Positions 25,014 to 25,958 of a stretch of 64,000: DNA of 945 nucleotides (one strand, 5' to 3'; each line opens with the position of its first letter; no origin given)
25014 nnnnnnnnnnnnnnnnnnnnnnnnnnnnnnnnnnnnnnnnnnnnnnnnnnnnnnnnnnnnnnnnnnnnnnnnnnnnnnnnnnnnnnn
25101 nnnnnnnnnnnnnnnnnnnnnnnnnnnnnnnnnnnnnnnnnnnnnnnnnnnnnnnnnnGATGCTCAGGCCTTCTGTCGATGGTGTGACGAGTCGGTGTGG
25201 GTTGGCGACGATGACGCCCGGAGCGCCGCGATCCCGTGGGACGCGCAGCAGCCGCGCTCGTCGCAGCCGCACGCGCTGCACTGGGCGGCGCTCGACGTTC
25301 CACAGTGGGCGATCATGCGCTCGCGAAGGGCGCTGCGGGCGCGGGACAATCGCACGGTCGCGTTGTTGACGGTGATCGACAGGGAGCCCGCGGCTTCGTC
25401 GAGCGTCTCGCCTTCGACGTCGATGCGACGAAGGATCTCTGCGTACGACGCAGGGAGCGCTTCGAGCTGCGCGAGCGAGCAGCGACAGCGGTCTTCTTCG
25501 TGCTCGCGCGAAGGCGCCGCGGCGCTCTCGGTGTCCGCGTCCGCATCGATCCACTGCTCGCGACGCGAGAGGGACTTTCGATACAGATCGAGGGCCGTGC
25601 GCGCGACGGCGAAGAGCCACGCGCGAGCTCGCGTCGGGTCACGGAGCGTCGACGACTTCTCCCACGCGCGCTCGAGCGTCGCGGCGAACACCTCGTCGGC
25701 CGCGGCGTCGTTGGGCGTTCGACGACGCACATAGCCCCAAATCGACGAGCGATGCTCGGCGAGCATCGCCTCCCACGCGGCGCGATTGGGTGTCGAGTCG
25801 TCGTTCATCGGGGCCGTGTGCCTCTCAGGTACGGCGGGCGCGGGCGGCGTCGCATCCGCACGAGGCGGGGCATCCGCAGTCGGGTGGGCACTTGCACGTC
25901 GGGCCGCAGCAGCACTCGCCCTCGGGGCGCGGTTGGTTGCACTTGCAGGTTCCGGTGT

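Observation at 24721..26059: Compact putative metal-homeostasis operon: metallothionein-like sORF, CorE-like sigma, MerC-domain membrane protein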

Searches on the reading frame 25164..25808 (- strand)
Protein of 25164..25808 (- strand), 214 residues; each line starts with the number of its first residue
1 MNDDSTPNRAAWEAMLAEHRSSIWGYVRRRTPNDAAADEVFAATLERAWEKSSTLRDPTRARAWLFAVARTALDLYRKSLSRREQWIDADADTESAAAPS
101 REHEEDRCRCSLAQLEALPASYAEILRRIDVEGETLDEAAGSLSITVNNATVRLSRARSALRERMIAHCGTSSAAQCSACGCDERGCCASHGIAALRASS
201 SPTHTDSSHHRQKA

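Call 3: search_protein_families(library=pfam, proteins=[window:25164-25808:-], max_evalue=1)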
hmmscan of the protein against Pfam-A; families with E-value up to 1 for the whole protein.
window:25164-25808:- (214 aa): 4 families
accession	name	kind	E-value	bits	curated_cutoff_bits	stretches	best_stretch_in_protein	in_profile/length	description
PF08281.18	Sigma70_r4_2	-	3.3e-08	33.5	25.7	1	113-161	6-54/54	Sigma-70, region 4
PF04542.20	Sigma70_r2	-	1.4e-07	31.7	24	1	17-78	3-67/71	Sigma-70 region 2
PF22029.2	PhyR_sigma2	-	4.1e-06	27.2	27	1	31-68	16-53/55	Sigma2 domain of PhyR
PF04545.22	Sigma70_r4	-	0.0022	17.9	24.1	1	115-163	2-50/50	Sigma-70, region 4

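Call 4: search_protein_families(library=ncbifam, proteins=[window:25164-25808:-], max_evalue=1)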
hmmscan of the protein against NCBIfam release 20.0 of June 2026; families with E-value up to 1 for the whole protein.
window:25164-25808:- (214 aa): 57 families (the best 25 are shown)
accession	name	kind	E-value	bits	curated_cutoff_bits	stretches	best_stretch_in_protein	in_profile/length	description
TIGR02959.1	SigZ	equivalog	2.3e-20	73.1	168.65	1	18-178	3-161/170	RNA polymerase sigma factor SigZ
NF007215.0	PRK09637.1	equivalog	8e-19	68.3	212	1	13-184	4-173/181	RNA polymerase sigma factor SigZ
NF058625.1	sigma_PG0214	equivalog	3.4e-16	59.4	130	1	12-167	6-163/170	GFO_1088 family ECF-type sigma factor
NF007227.0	PRK09645.1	subfamily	8.9e-16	58.3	202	1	4-162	7-164/177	sigma-70 family RNA polymerase sigma factor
TIGR02989.1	Sig-70_gvs1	subfamily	3.6e-15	56.2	124.55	1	13-163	4-156/158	RNA polymerase sigma-70 factor, Rhodopirellula/Verrucomicrobium family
TIGR02937.1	sigma70-ECF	superfamily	1.9e-14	53.6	42.9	1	11-165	2-165/165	sigma-70 family RNA polymerase sigma factor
NF009166.1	PRK12513.1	equivalog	5.9e-14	52.2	206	1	8-165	20-186/193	RNA polymerase sigma factor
NF009164.0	PRK12511.1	equivalog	4.7e-13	49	185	1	22-163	16-157/182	RNA polymerase sigma factor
NF009198.0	PRK12546.1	equivalog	2.1e-12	47.1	270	1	13-165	10-161/188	RNA polymerase sigma factor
TIGR02985.1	Sig70_bacteroi1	subfamily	4e-12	46.6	126.4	1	11-164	2-161/162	RNA polymerase sigma-70 factor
TIGR02950.1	SigM_subfam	subfamily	2.9e-11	43.4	147.95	1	13-164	3-157/159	RNA polymerase sigma factor, SigM family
NF009170.0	PRK12517.1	subfamily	6.6e-11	42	197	1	8-165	21-176/188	RNA polymerase sigma factor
TIGR02943.1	Sig70_famx1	hypoth_equivalog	2.3e-09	37.3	162.2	2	14-97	6-89/188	RNA polymerase sigma-70 factor, TIGR02943 family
NF008888.0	PRK11922.1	equivalog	4e-09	36.5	204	1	6-171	26-202/231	RNA polymerase sigma factor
NF007225.0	PRK09643.1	equivalog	4.3e-09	36.4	190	1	8-168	25-185/204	RNA polymerase sigma factor SigM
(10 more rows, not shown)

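Call 5: find_homologous_proteins(query=window:25164-25808:-)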
Query window:25164-25808:- (214 aa): 27 proteins with E <= 0.001 among 1583 candidates.
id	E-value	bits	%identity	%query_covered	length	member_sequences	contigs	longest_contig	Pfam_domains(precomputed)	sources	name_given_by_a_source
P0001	1.8e-129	447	97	100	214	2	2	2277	PF04542.21,PF08281.19,PF22029.3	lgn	-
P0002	4.4e-99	348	84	92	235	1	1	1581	PF04542.21,PF08281.19,PF22029.3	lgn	-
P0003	4.0e-94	332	80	93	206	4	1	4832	PF04542.21,PF08281.19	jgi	jgi:RNA polymerase sigma-70 factor (ECF subfamily)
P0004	9.0e-92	324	74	96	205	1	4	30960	PF04542.21,PF08281.19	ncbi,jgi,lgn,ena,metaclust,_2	jgi:RNA polymerase sigma factor (sigma-70 family)|metaclust:\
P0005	1.3e-90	320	76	95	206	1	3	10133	PF04542.21,PF08281.19,PF22029.3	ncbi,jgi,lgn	jgi:RNA polymerase sigma factor (sigma-70 family)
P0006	9.7e-90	317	75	95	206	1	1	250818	PF04542.21,PF08281.19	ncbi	-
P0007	1.1e-82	294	69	99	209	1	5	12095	PF04542.21,PF08281.19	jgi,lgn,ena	jgi:RNA polymerase sigma factor (sigma-70 family)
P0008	4.3e-71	257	63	90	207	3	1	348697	PF04542.21,PF08281.19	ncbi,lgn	ncbi:MAG: RNA polymerase sigma factor [Polyangiales bacterium]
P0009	7.2e-64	233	60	91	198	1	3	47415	PF04542.21,PF08281.19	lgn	-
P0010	7.2e-61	223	58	91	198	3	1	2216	PF04542.21,PF08281.19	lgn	-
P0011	2.1e-53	199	58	84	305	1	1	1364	PF04542.21,PF08281.19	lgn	-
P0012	1.8e-13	69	31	82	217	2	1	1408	PF04545.23,PF04542.21,PF08281.19,PF22029.3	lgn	-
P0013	7.6e-12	63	32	77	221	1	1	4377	PF04542.21,PF08281.19,PF22029.3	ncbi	-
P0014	1.8e-9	56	33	74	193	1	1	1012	PF04542.21,PF08281.19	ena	-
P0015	1.9e-7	49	31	79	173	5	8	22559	PF04545.23,PF04542.21,PF08281.19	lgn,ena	-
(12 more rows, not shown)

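Call 7: find_encoding_contigs(protein=P0008, flank=6000, max_places=3)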
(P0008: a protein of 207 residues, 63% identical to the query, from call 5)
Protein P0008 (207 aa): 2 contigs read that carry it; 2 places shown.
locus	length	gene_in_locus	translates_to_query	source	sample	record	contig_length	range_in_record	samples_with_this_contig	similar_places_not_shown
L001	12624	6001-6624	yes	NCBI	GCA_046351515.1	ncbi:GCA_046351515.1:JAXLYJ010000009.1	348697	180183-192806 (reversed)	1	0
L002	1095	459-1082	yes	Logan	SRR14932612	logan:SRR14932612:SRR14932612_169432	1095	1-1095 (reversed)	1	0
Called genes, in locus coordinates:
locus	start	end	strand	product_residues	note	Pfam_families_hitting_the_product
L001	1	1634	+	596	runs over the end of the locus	PF16697:Yop-YscD_cpl, PF00498:FHA, PF00158:Sigma54_activat, PF14532:Sigma54_activ_2, PF07728:AAA_5 (weak), PF25601:AAA_lid_14, PF02954:HTH_8 (weak)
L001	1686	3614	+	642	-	PF00069:Pkinase, PF07714:PK_Tyr_Ser-Thr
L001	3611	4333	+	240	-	PF00535:Glycos_transf_2, PF13641:Glyco_tranf_2_3 (weak)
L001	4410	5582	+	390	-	PF00266:Aminotran_5, PF22580:KYNU_C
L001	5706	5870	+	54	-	-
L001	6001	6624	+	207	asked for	PF04542:Sigma70_r2, PF08281:Sigma70_r4_2 (weak)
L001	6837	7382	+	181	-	-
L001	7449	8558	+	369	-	PF01926:MMR_HSR1, PF02421:FeoB_N, PF06071:YchF-GTPase_C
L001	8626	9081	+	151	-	-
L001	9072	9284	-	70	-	-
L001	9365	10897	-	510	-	PF12779:WXXGXW (faint)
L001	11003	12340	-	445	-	PF01794:Ferric_reduct, PF00970:FAD_binding_6 (weak), PF08022:FAD_binding_8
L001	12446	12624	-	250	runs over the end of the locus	-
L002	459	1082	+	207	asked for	PF04542:Sigma70_r2, PF08281:Sigma70_r4_2 (weak)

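Call 8: find_encoding_contigs(protein=P0006, flank=6000, max_places=3)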
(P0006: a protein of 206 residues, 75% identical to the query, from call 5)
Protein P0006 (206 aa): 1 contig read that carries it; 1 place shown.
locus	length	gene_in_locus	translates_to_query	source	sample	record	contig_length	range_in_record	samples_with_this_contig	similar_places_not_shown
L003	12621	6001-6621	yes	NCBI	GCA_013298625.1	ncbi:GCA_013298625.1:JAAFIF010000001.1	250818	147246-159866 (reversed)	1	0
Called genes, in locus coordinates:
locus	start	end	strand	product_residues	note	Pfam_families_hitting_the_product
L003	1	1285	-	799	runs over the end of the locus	PF01564:Spermine_synth (weak)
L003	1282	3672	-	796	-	PF01564:Spermine_synth (weak)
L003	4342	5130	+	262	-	-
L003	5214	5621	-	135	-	PF07603:Lcl_C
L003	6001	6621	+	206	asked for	PF04542:Sigma70_r2 (weak), PF08281:Sigma70_r4_2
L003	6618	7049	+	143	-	PF03203:MerC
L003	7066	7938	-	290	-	PF02585:PIG-L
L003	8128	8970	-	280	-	PF00775:Dioxygenase_C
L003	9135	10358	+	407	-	PF07466:DUF1517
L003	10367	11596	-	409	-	PF12832:MFS_1_like (faint), PF00083:Sugar_tr (weak), PF07690:MFS_1, PF00083:Sugar_tr (weak)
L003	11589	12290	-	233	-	PF01022:HTH_5, PF12840:HTH_20 (weak), PF25212:HVO_A0114 (faint), PF00581:Rhodanese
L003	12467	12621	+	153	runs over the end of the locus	PF09912:DUF2141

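Call 9: find_encoding_contigs(protein=P0004, flank=6000, max_places=3)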
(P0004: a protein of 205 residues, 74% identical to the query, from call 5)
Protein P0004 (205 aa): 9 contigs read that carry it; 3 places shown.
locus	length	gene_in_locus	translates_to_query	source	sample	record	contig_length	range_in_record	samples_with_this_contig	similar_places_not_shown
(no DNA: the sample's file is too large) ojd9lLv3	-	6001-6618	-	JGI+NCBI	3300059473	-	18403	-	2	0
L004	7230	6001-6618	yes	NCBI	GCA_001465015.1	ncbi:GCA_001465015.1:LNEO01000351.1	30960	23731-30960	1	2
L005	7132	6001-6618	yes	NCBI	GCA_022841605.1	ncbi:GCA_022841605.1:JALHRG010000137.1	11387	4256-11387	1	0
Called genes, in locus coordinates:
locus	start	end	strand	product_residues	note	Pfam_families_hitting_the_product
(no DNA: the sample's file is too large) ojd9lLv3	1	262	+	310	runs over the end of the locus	PF00126:HTH_1, PF03466:LysR_substrate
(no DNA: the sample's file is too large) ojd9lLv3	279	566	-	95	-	-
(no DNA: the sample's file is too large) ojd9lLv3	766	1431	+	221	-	PF00702:Hydrolase, PF12710:HAD, PF13419:HAD_2, PF13242:Hydrolase_like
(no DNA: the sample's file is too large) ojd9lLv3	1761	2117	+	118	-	PF13442:Cytochrome_CBB3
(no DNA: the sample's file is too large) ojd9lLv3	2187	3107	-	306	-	-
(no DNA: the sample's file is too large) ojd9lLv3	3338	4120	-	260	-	PF00378:ECH_1, PF16113:ECH_2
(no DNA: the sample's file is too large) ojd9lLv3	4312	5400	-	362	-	PF19974:TCAD9 (weak), PF01636:APH (faint), PF01163:RIO1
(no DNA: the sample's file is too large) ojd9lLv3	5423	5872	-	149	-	-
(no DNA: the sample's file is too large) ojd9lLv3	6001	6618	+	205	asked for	PF04542:Sigma70_r2 (weak), PF08281:Sigma70_r4_2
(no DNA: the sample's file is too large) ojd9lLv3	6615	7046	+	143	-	-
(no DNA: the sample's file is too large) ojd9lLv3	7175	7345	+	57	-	?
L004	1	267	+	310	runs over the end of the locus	PF00126:HTH_1, PF03466:LysR_substrate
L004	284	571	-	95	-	-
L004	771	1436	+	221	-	PF00702:Hydrolase, PF12710:HAD, PF13419:HAD_2, PF13242:Hydrolase_like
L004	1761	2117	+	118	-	PF13442:Cytochrome_CBB3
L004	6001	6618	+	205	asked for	PF04542:Sigma70_r2 (weak), PF08281:Sigma70_r4_2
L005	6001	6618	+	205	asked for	PF04542:Sigma70_r2 (weak), PF08281:Sigma70_r4_2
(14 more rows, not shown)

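Call 26: find_related_loci(query=A2, collection=genome_contigs, flank=5000)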
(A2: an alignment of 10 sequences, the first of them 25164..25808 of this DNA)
Query A2 (214 aa) in genome_contigs; peptide patterns used: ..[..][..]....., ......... (x = any residue, [..] = any of these).
35 stretches matched a pattern; 3 encode a relative of the query (tblastn E <= 1e-3); 3 distinct loci.
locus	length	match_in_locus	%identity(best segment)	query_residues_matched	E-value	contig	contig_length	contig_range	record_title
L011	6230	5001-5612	74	1-206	9e-99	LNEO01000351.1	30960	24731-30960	MAG: Deltaproteobacteria bacterium Ga0077539 Ga0077539_1306.1, whole genome shotgun sequence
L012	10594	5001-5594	75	1-203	5e-91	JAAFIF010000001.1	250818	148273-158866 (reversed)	MAG: Myxococcales bacterium isolate bin23.maxbin.ball.042 WN_Myxococcales_1_scaffold_21, whole genome shotgun sequence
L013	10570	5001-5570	63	12-203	2e-74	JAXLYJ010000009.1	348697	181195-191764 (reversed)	MAG: Polyangiales bacterium isolate STL-MYX10 C1.257.fa-9, whole genome shotgun sequence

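Call 27: find_encoding_contigs(protein=P0009, flank=5000, max_places=2)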
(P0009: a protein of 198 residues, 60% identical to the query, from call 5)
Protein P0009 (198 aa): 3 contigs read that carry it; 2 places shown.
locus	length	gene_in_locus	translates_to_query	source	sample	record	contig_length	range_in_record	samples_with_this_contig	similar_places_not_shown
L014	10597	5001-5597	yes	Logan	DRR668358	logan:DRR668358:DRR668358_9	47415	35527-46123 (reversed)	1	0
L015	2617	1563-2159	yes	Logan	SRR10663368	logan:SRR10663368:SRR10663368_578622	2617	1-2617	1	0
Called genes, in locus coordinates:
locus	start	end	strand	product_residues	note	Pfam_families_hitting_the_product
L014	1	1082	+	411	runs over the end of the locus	PF07690:MFS_1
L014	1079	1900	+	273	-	PF03308:MeaB (weak)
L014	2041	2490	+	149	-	-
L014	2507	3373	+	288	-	-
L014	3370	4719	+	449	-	PF02417:Chromate_transp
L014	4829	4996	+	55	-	-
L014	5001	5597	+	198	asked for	PF04542:Sigma70_r2, PF08281:Sigma70_r4_2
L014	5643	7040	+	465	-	PF00069:Pkinase, PF07714:PK_Tyr_Ser-Thr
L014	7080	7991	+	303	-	PF03109:ABC1 (faint), PF00069:Pkinase, PF07714:PK_Tyr_Ser-Thr, PF01636:APH (faint)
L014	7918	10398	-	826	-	-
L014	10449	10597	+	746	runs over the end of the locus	-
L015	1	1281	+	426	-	?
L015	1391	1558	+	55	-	-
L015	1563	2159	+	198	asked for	PF04542:Sigma70_r2, PF08281:Sigma70_r4_2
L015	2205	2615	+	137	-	?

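Call 28: find_encoding_contigs(protein=P0007, flank=5000, max_places=2)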
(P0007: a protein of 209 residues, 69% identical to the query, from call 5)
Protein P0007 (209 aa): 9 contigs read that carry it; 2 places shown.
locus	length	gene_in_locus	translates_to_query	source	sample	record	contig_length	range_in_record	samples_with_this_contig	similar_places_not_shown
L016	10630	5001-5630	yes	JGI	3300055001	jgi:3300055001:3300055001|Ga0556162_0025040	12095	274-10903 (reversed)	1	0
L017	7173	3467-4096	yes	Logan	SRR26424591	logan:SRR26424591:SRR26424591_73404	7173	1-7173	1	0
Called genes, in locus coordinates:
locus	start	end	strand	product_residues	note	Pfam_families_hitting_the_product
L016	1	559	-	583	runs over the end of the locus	?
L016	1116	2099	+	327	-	-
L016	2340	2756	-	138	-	PF07603:Lcl_C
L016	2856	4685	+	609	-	-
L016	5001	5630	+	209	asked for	PF04542:Sigma70_r2, PF08281:Sigma70_r4_2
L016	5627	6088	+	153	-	PF03203:MerC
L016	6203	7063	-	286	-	PF02585:PIG-L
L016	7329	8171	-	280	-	PF00775:Dioxygenase_C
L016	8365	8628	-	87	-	-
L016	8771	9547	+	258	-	PF07466:DUF1517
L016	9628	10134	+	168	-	PF09912:DUF2141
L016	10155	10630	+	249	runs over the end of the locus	?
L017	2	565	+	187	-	?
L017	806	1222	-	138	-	PF07603:Lcl_C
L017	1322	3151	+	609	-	-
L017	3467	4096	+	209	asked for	PF04542:Sigma70_r2, PF08281:Sigma70_r4_2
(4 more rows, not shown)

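Call 29: find_encoding_contigs(protein=P0005, flank=5000, max_places=2)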
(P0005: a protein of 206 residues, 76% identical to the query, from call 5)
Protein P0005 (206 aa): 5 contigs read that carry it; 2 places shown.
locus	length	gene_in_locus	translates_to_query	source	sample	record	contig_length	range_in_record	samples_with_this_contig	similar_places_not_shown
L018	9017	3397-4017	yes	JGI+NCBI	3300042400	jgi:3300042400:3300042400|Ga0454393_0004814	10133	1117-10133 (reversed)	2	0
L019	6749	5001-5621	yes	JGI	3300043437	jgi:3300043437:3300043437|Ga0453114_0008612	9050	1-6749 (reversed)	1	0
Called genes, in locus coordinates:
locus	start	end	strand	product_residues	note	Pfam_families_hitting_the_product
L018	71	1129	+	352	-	-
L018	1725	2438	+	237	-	-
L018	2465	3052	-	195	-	-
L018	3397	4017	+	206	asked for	PF04542:Sigma70_r2 (weak), PF22029:PhyR_sigma2 (weak), PF08281:Sigma70_r4_2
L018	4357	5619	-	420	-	PF04986:Y2_Tnp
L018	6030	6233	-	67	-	-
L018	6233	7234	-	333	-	-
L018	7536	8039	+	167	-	-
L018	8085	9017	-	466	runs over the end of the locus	PF13517:FG-GAP_3 (faint), PF01839:FG-GAP (faint)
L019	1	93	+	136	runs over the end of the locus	-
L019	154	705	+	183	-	-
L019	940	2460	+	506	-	PF01637:ATPase_2 (weak), PF20703:nSTAND1 (weak), PF13401:AAA_22 (faint)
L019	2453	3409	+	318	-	PF13191:AAA_16 (weak), PF13401:AAA_22, PF13173:AAA_14 (faint)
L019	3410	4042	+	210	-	-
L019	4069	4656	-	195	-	-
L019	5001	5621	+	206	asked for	PF04542:Sigma70_r2 (weak), PF22029:PhyR_sigma2 (weak), PF08281:Sigma70_r4_2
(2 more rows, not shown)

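Call 70: search_protein_families(library=pfam, proteins=[L001:6804-7382:+], max_evalue=0.001)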
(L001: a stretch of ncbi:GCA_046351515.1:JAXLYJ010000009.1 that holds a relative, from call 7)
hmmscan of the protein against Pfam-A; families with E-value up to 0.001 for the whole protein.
L001:6804-7382:+ (192 aa): 0 families

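Call 91: search_solved_structures(query=window:25164-25808:-, max_evalue=0.001)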
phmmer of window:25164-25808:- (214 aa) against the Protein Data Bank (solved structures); distinct sequences matched with E-value up to 0.001: 8.
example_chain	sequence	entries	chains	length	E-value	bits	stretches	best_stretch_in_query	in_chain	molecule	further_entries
6dv9_F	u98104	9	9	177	2.5e-10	43.5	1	9-163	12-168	ECF RNA polymerase sigma factor SigL | RNA polymerase sigma factor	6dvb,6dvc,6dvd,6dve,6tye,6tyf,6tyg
6jcy_F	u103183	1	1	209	7.3e-09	38.8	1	22-163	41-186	ECF RNA polymerase sigma factor SigH,ECF RNA polymerase sigma factor SigE,ECF RNA polymera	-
9m9d_F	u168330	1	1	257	1.6e-08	37.6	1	9-169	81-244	ECF RNA polymerase sigma factor SigE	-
9m9e_F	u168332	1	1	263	1.7e-08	37.5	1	9-169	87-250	ECF RNA polymerase sigma factor SigE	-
9m98_F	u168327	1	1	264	1.7e-08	37.5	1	9-169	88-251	ECF RNA polymerase sigma factor SigE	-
5zx2_F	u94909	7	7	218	5.5e-07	32.6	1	22-162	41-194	ECF RNA polymerase sigma factor SigH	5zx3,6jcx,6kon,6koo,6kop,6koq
7qh5_A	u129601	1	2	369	6.2e-06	29.2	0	13-90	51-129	RNA polymerase sigma factor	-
5uxx_A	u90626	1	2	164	8.1e-06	28.8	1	34-164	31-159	RNA polymerase sigma factor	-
